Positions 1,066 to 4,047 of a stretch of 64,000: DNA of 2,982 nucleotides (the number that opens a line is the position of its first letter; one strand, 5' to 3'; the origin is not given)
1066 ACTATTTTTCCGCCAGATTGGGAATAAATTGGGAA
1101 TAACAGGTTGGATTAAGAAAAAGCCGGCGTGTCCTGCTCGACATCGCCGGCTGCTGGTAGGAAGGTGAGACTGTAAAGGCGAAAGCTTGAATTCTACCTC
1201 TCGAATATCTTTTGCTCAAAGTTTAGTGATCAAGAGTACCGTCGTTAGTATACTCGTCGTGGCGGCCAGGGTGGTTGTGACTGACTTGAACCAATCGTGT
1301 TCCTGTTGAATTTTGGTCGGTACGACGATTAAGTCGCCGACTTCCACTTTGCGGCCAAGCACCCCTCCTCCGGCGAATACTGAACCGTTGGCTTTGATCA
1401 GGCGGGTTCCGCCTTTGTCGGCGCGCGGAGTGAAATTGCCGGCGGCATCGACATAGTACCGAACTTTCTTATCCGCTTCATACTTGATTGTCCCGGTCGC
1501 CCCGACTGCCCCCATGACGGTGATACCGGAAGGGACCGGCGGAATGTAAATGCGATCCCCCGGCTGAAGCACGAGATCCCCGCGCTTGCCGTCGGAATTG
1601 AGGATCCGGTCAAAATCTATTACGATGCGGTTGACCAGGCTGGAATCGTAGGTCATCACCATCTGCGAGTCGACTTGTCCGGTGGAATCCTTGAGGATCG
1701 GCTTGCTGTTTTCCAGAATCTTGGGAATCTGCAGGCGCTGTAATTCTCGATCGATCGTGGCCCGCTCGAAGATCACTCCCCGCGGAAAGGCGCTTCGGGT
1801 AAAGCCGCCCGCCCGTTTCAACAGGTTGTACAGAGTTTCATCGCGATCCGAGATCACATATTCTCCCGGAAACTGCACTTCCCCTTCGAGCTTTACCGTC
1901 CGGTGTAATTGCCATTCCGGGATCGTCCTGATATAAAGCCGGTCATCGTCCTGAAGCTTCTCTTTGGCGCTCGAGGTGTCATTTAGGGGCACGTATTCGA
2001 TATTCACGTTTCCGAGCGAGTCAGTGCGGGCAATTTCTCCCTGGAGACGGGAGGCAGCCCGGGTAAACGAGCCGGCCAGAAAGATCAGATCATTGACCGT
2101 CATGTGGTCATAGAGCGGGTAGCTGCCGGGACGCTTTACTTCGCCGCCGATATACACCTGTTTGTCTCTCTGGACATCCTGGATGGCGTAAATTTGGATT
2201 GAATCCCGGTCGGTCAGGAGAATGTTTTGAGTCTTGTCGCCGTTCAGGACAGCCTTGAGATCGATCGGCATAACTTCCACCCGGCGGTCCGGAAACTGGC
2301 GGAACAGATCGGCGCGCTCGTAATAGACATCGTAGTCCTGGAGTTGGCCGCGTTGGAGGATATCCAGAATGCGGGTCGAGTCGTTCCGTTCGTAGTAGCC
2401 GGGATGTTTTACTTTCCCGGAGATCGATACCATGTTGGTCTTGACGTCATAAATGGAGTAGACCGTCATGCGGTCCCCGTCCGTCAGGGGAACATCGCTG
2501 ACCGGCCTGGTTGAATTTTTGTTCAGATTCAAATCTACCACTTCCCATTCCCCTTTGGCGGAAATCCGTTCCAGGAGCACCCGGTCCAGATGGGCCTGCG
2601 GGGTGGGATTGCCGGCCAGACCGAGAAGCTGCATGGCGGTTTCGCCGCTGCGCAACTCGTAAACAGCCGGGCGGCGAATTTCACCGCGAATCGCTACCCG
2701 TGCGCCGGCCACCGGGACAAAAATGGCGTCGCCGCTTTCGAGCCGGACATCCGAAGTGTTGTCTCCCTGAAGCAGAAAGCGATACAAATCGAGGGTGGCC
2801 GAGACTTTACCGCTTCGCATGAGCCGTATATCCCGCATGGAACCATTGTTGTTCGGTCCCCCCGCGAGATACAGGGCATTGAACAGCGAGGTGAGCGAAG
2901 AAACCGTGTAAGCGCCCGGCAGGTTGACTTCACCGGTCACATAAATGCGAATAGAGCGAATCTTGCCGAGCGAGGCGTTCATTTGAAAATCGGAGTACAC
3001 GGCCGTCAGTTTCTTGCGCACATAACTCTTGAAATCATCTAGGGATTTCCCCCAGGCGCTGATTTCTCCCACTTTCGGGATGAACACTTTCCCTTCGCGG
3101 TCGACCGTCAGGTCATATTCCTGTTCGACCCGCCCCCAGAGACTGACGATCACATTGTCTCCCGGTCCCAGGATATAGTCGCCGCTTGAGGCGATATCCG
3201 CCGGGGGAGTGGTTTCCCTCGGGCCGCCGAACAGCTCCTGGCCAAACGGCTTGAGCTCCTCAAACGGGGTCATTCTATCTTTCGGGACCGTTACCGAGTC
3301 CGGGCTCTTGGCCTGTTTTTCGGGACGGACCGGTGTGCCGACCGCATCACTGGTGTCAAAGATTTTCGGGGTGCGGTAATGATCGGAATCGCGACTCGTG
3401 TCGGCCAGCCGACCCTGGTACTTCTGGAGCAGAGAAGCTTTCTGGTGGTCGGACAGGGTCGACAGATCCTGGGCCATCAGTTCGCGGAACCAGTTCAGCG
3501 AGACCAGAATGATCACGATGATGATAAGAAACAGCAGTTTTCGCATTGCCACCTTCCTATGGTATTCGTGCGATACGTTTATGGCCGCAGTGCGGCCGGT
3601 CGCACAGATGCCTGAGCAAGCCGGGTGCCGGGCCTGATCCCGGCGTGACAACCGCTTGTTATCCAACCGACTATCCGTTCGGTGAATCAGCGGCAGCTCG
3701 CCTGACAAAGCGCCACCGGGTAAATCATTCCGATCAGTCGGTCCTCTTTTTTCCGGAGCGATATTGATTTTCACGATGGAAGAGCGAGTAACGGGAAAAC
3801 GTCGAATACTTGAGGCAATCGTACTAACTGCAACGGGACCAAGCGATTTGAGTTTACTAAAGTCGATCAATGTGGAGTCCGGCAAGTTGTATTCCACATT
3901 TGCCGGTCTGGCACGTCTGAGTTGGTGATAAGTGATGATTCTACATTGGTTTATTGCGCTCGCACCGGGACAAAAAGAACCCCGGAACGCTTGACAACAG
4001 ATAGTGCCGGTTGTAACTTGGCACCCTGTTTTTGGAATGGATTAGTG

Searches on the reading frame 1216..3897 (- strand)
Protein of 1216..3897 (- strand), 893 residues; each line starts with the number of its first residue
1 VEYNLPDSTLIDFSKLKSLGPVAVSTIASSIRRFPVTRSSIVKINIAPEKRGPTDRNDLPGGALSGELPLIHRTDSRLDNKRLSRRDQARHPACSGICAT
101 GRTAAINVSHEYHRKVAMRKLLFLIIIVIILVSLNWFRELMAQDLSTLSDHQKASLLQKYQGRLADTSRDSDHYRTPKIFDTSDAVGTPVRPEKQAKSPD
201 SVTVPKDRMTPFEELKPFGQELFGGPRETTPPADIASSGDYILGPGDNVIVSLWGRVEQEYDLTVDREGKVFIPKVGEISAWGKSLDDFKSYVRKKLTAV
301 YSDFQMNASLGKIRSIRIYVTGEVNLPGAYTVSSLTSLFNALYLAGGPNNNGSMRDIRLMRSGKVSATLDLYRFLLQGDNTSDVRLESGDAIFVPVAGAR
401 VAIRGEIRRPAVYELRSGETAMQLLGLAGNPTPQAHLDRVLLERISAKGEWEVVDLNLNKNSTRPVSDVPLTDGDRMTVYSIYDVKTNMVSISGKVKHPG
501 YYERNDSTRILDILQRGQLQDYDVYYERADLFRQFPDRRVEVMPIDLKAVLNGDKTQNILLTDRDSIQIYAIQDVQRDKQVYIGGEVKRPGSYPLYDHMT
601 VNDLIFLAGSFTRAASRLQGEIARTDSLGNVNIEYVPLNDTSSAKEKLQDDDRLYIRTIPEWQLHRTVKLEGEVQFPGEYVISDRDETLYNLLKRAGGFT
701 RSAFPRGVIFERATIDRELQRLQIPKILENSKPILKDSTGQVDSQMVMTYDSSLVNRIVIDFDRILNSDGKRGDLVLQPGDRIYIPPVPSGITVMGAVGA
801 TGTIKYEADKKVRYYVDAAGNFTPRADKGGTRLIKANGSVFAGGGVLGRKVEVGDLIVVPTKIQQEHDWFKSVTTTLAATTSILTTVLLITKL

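Call 50: search_protein_families(library=pfam, proteins=[window:1216-3897:-], max_evalue=0.00001)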
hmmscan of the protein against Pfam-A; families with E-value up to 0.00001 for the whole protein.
window:1216-3897:- (893 aa): 3 families
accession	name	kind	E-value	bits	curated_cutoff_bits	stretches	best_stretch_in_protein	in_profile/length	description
PF10531.15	SLBB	-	2.8e-40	136.3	27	3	318-364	2-50/55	SLBB domain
PF22461.2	SLBB_2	-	2.1e-31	108.3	27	1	317-394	2-79/79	SLBB domain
PF02563.21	Poly_export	-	2.2e-17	63.4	28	1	237-309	3-75/77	Polysaccharide biosynthesis/export protein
